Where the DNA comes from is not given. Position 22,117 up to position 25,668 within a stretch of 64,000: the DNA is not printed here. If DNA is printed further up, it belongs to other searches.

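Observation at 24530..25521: Unassigned C-terminal region of the helicase: HxK-containing module plus terminal Cys/His cluster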

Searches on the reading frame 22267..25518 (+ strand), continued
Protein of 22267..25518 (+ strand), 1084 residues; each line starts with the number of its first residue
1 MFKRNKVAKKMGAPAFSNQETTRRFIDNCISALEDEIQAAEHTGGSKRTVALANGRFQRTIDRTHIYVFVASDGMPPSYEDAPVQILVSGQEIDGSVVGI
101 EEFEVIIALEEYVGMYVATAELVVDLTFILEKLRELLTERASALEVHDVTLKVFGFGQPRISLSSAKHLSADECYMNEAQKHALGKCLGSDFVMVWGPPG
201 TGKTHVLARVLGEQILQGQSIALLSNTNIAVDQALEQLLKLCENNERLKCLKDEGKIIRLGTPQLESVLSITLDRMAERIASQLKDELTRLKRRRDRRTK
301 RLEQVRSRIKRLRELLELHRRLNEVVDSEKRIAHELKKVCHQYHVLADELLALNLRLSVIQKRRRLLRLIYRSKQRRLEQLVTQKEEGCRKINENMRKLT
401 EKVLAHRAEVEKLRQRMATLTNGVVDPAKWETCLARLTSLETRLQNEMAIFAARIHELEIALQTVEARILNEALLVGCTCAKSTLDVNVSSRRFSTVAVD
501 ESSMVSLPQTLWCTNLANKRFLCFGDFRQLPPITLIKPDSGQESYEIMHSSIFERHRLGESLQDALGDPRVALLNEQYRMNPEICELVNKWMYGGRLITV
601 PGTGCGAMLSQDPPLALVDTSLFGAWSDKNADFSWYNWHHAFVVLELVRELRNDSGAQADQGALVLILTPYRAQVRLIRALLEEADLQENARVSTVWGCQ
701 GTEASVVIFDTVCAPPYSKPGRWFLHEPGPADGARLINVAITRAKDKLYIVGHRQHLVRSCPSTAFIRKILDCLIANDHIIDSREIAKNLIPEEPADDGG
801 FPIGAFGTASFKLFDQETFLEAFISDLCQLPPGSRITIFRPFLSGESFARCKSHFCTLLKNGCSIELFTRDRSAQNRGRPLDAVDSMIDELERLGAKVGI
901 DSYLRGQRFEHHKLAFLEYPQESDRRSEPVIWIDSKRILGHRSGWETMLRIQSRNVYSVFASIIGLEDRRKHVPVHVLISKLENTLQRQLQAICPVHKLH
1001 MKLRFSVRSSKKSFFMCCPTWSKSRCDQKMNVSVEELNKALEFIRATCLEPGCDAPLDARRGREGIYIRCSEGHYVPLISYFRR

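Call 31: search_protein_families(library=padloc, proteins=[P0003, P0009, P0012, P0021, P0096], max_evalue=0.00001)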
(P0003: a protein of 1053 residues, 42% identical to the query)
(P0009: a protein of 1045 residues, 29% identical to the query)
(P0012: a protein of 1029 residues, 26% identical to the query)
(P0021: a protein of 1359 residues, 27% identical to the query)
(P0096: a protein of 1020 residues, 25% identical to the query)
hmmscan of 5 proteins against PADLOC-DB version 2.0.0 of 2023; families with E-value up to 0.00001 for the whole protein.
P0003 (1053 aa): 10 families
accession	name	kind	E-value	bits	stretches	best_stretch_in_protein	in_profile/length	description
PDLC03920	MkoA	-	2.8e-59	199.4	1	143-735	604-1081/1112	-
PDLC03921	MkoA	-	1.2e-36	123.9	1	108-751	989-1587/1607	-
PDLC03924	MkoC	-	2.1e-35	120.1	1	462-878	663-1077/1136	-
PDLC05065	PDC-S68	-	2.2e-11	40.3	0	131-203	586-657/1221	-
PDLC05009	PDC-S37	-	3.1e-09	33.2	0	150-450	292-596/1550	-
PDLC01734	typeIV_RecD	-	1.4e-08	31.5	0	470-509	435-476/763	RecD_0_IVD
PDLC02895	DpdJ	-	6.9e-07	24.5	0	637-731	372-455/2112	DpdJ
PDLC05064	PDC-S68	-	1.2e-06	24.5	0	468-537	777-851/1273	-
PDLC00117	GajB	-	6e-06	23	0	597-732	446-577/604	UrvD helicase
PDLC05035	PDC-S53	-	7.3e-06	22.3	0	165-209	509-551/900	-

P0009 (1045 aa): 10 families
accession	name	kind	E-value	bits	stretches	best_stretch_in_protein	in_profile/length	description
PDLC03920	MkoA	-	6.6e-56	188.3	1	149-753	613-1101/1112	-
PDLC03924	MkoC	-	3e-40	136.2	1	611-908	827-1107/1136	-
PDLC03921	MkoA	-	1.2e-34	117.3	1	141-755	1013-1591/1607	-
PDLC05009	PDC-S37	-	1.3e-14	51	2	460-577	929-1045/1550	-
PDLC03922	MkoB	-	6.6e-11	40.2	1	800-923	315-441/610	-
PDLC04140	mad8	-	2.3e-10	38.5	1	173-496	31-220/314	mads_8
PDLC02895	DpdJ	-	1.7e-08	29.8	0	643-728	373-452/2112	DpdJ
PDLC01734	typeIV_RecD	-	7.1e-07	25.9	0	456-509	421-476/763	RecD_0_IVD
PDLC02614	DrmC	-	2.1e-06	25.6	1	826-898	48-120/153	DrmC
PDLC02194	Hhe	-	9.6e-06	21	0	447-583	1359-1492/1911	-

P0012 (1029 aa): 10 families
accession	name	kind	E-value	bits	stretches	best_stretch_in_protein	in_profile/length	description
PDLC03920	MkoA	-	5e-55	185.3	1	152-737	612-1086/1112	-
PDLC03924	MkoC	-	1.1e-40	137.6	1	632-908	858-1115/1136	-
PDLC03921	MkoA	-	7.3e-35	118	1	149-745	1026-1583/1607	-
PDLC02614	DrmC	-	5.4e-08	30.8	1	794-896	21-120/153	DrmC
PDLC00129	GajB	-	2.1e-07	28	0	602-724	451-571/594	UrvD helicase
PDLC01734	typeIV_RecD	-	3.4e-07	26.9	0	154-234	339-417/763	RecD_0_IVD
PDLC00127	GajB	-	7.7e-07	26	0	658-728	503-568/594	UrvD helicase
PDLC03922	MkoB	-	1.1e-06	26.2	1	788-915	470-592/610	-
PDLC00112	GajB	-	2e-06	24.7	0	647-728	484-559/581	UrvD helicase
PDLC05009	PDC-S37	-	5.8e-06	22.3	0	159-210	298-349/1550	-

P0021 (1359 aa): 10 families
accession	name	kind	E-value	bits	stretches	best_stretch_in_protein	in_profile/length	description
PDLC03920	MkoA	-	3.5e-61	205.7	2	502-1030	661-1088/1112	-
PDLC03921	MkoA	-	4.9e-47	158.4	2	503-1037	1073-1583/1607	-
PDLC03924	MkoC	-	1.1e-39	134.4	1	746-1204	668-1113/1136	-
PDLC05009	PDC-S37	-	4.4e-12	42.6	1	745-787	934-975/1550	-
PDLC03922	MkoB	-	2.6e-10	38.2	1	1068-1214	287-441/610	-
PDLC05065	PDC-S68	-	2.9e-10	36.6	1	738-788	693-745/1221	-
PDLC01734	typeIV_RecD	-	5.5e-10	36.1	0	196-254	339-397/763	RecD_0_IVD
PDLC04140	mad8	-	2.8e-08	31.7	1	212-370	28-129/314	mads_8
PDLC02895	DpdJ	-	2.1e-07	26.2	1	748-1018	192-451/2112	DpdJ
PDLC05066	PDC-S68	-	2.9e-07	26.9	0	745-788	674-721/1202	-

P0096 (1020 aa): 10 families
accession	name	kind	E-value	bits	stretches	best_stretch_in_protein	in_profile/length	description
PDLC03920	MkoA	-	1.7e-59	200.2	1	88-771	538-1101/1112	-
PDLC03924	MkoC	-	7.6e-43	144.8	1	458-910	661-1104/1136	-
PDLC03921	MkoA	-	1.7e-39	133.4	1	162-771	1019-1589/1607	-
PDLC05009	PDC-S37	-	4.6e-09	32.6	0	172-446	298-576/1550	-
PDLC01734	typeIV_RecD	-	4e-08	30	0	169-225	341-397/763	RecD_0_IVD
PDLC05065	PDC-S68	-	2.3e-07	27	0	422-505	660-743/1221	-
PDLC01148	RecD_like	-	1.6e-06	24.7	0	167-223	313-369/719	RecD/Tra ATPase fused to N-terminal HHH domain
PDLC05066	PDC-S68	-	2.1e-06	24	0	171-229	582-643/1202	-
PDLC04140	mad8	-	4.8e-06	24.3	0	183-480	28-204/314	mads_8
PDLC05035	PDC-S53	-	6.4e-06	22.5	0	173-230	500-556/900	-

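Call 59: predict_structure(alignment_id=A4)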
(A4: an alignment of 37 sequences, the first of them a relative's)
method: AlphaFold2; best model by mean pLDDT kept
length: 1084 residues; sequences in the alignment: 37
mean_pLDDT: 86.7   pTM: 0.77
mean pLDDT of the five models: 86.7, 83.7, 82.7, 81.9, 81.3
residues with pLDDT >= 90: 576; 70-90: 402; 50-70: 87; < 50: 19
segments of 3 or more residues with pLDDT < 50: 1-5, 11-14, 607-609
pLDDT, mean of each block of 10 residues (from residue 1): 46 62 96 95 80 92 86 76 89 89 88 93 90 97 96 93 67 77 93 93 95 96 93 96 94 96 89 91 93 93 91 89 89 87 86 81 54 73 84 87 88 87 77 89 93 93 91 96 93 97 96 97 93 91 95 89 81 91 91 89 56 87 80 85 89 64 83 92 89 88 90 84 91 93 93 94 95 93 80 79 70 86 93 92 83 94 91 70 82 89 57 86 75 80 71 89 85 87 93 92 87 91 88 97 94 93 92 85 67
secondary structure, 60 per line:
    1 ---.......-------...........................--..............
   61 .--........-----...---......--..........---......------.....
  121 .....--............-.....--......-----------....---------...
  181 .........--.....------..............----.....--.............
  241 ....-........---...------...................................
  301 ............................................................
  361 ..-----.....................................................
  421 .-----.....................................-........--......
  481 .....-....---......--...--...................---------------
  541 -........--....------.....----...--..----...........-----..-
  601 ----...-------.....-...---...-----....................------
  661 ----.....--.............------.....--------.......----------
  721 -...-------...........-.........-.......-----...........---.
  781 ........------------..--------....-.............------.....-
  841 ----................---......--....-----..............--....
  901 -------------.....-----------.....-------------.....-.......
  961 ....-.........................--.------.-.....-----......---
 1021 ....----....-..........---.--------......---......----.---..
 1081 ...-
elements in order (helices of 4 or more, strands of 3 or more residues): H4-10 H18-44 E47-61 E64-71 E83-88 E91-100 E104-109 E116-125 H128-139 H141-145 H148-153 H165-168 H178-189 E192-196 H203-216 E221-225 H228-244 H246-253 E257-259 H266-271 H273-362 H368-421 H427-463 H465-472 E475-479 H480-485 H487-490 E494-499 H507-516 E517-525 H542-549 H552-555 H562-566 E571-573 H582-592 E615-619 E627-629 E635-637 H638-654 E665-669 H672-684 E691-695 E704-710 H732-742 E744-752 H754-760 H766-776 E780-782 H783-788 E811-814 H816-828 E835-839 H845-860 E864-869 H872-875 H881-894 E897-900 E914-918 E930-934 E948-952 H954-964 H966-990 E1002-1006 E1012-1017 H1021-1024 E1029-1032 H1034-1043 E1056-1061 E1065-1070 H1079-1083

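Call 61: fold_search(model_id=the predicted structure, library=pdb)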
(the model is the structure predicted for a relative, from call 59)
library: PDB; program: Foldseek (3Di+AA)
matches with E <= 10: 1265; with E <= 0.001: 82
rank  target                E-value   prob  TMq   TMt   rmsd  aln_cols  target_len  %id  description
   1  8ftm_B                3.8e-30  1.00  0.39  0.56  19.0       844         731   18  Setx-ssRNA-ADP-SO4 complex (released 2023-10-25)
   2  8ftm_A                3.0e-29  1.00  0.39  0.57  17.4       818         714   18  Setx-ssRNA-ADP-SO4 complex (released 2023-10-25)
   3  4b3g_B                1.3e-28  1.00  0.43  0.74  19.8       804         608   18  crystal structure of Ighmbp2 helicase in complex with RNA (released 2012-09-26)
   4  5ean_A                3.5e-28  1.00  0.38  0.39   9.9       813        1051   18  Crystal structure of Dna2 in complex with a 5' overhang DNA (released 2015-11-18)
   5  4b3f                  7.4e-28  1.00  0.41  0.68  23.6       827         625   17  crystal structure of Ighmbp2 helicase (released 2012-09-26)
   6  4b3g_A                2.3e-27  1.00  0.43  0.72  15.9       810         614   18  crystal structure of Ighmbp2 helicase in complex with RNA (released 2012-09-26)
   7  5eax_A                2.1e-26  1.00  0.38  0.40   9.1       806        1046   18  Crystal structure of Dna2 in complex with an ssDNA (released 2015-11-18)
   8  5eaw_A                2.2e-26  1.00  0.39  0.40   8.8       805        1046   18  Crystal structure of Dna2 nuclease-helicase (released 2015-11-18)
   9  2wjv_A                4.5e-26  1.00  0.40  0.55  16.8       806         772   17  Crystal structure of the complex between human nonsense mediated decay factors UPF1 and UPF2 (released 2009-07-07)
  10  8ram_O                6.7e-26  1.00  0.38  0.58  13.8       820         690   15  Structure of Sen1 bound RNA Polymerase II pre-termination complex (released 2024-10-30)
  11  2xzp                  1.4e-25  1.00  0.42  0.70  14.6       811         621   17  Upf1 helicase (released 2011-03-30)
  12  9qwn_A                2.6e-25  1.00  0.41  0.55  14.8       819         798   17  Human UPF1 in complex with the histone stem loop RNA (released 2025-12-03)
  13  2wjy                  3.4e-25  1.00  0.42  0.57  14.7       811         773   17  Crystal structure of the complex between human nonsense mediated decay factors UPF1 and UPF2 Orthorhombic form (released 2009-07-07)
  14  2xzo_A                3.6e-25  1.00  0.39  0.66  16.3       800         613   16  Upf1 helicase - RNA complex (released 2011-03-30)
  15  8rao_O                3.8e-25  1.00  0.36  0.54  17.8       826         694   15  Structure of Sen1-ADP.BeF3-RNA complex (released 2024-10-30)
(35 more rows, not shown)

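Call 75: find_encoding_contigs(protein=P0008, flank=7000, max_places=2)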
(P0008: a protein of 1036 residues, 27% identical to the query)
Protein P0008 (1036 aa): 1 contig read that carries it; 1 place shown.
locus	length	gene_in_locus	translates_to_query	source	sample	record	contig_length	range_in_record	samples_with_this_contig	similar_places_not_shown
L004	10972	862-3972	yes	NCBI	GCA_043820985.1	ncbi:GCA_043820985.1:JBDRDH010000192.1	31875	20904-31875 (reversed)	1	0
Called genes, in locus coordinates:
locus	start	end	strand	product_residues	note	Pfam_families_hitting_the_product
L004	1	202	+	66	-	PF04166:PdxA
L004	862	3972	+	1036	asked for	PF00580:UvrD-helicase (faint), PF13086:AAA_11, PF13245:AAA_19, PF13604:AAA_30, PF13086:AAA_11, PF13087:AAA_12, PF13091:PLDc_2, PF01396:Zn_ribbon_Top1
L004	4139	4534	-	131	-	-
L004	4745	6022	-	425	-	PF00990:GGDEF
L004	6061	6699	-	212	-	-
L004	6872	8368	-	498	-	PF00772:DnaB, PF13481:AAA_25, PF03796:DnaB_C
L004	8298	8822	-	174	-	PF01281:Ribosomal_L9_N, PF03948:Ribosomal_L9_C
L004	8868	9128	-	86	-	PF01084:Ribosomal_S18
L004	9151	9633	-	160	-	PF00436:SSB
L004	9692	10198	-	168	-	PF01250:Ribosomal_S6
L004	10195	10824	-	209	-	PF01195:Pept_tRNA_hydro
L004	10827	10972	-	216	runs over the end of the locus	PF01386:Ribosomal_L25p, PF14693:Ribosomal_TL5_C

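Call 76: find_encoding_contigs(protein=P0047, flank=7000, max_places=2)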
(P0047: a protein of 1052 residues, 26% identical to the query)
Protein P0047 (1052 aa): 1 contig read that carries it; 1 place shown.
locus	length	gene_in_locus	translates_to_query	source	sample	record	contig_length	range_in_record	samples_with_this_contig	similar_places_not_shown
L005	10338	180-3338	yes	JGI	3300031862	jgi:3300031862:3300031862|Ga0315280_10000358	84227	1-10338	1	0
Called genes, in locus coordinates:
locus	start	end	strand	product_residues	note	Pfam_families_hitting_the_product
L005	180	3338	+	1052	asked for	PF01443:Viral_helicase1 (faint), PF04851:ResIII (weak), PF13086:AAA_11, PF13245:AAA_19 (weak), PF13604:AAA_30, PF13087:AAA_12, PF13091:PLDc_2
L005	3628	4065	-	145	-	-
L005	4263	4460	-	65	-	PF10771:DUF2582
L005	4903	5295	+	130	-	PF13442:Cytochrome_CBB3, PF00034:Cytochrom_C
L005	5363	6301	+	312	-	PF22113:Mtrc-MtrF_II-IV_dom (faint), PF14537:Cytochrom_c3_2 (faint), PF22678:Cytochrom_c_NrfB-like (weak), PF09699:Paired_CXXCH_1 (weak), PF14522:Cytochrome_C7 (weak), PF09699:Paired_CXXCH_1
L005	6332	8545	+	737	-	PF11854:MtrB_PioB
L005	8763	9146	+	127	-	PF13442:Cytochrome_CBB3, PF00034:Cytochrom_C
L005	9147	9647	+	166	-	PF10399:UCR_Fe-S_N (weak), PF00355:Rieske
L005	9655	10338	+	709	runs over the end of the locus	PF00033:Cytochrome_B, PF13631:Cytochrom_B_N_2, PF00032:Cytochrom_B_C, PF14522:Cytochrome_C7 (faint), PF00034:Cytochrom_C, PF13442:Cytochrome_CBB3 (weak), PF00034:Cytochrom_C (weak), PF13442:Cytochrome_CBB3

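Call 77: find_encoding_contigs(protein=P0010, flank=7000, max_places=2)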
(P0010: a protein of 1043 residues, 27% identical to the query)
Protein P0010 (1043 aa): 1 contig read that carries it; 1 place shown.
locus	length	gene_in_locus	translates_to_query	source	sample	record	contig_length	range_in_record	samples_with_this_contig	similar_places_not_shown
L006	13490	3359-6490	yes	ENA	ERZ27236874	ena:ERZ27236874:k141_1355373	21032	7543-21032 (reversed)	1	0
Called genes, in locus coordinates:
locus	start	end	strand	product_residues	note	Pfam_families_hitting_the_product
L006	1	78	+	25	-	?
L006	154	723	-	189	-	PF16036:Chalcone_3, PF16035:Chalcone_2 (faint)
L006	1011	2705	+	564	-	PF00441:Acyl-CoA_dh_1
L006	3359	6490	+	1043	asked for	PF13086:AAA_11, PF13245:AAA_19 (weak), PF13604:AAA_30 (weak), PF13087:AAA_12, PF13091:PLDc_2, PF01396:Zn_ribbon_Top1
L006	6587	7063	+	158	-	-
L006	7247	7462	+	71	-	PF15919:HicB_lk_antitox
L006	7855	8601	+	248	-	PF01135:PCMT (weak), PF02353:CMAS (weak), PF13847:Methyltransf_31, PF08241:Methyltransf_11, PF13649:Methyltransf_25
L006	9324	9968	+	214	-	-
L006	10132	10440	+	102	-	-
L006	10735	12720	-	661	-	PF00112:Peptidase_C1, PF18560:Lectin_like, PF01833:TIG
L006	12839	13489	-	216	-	PF01914:MarC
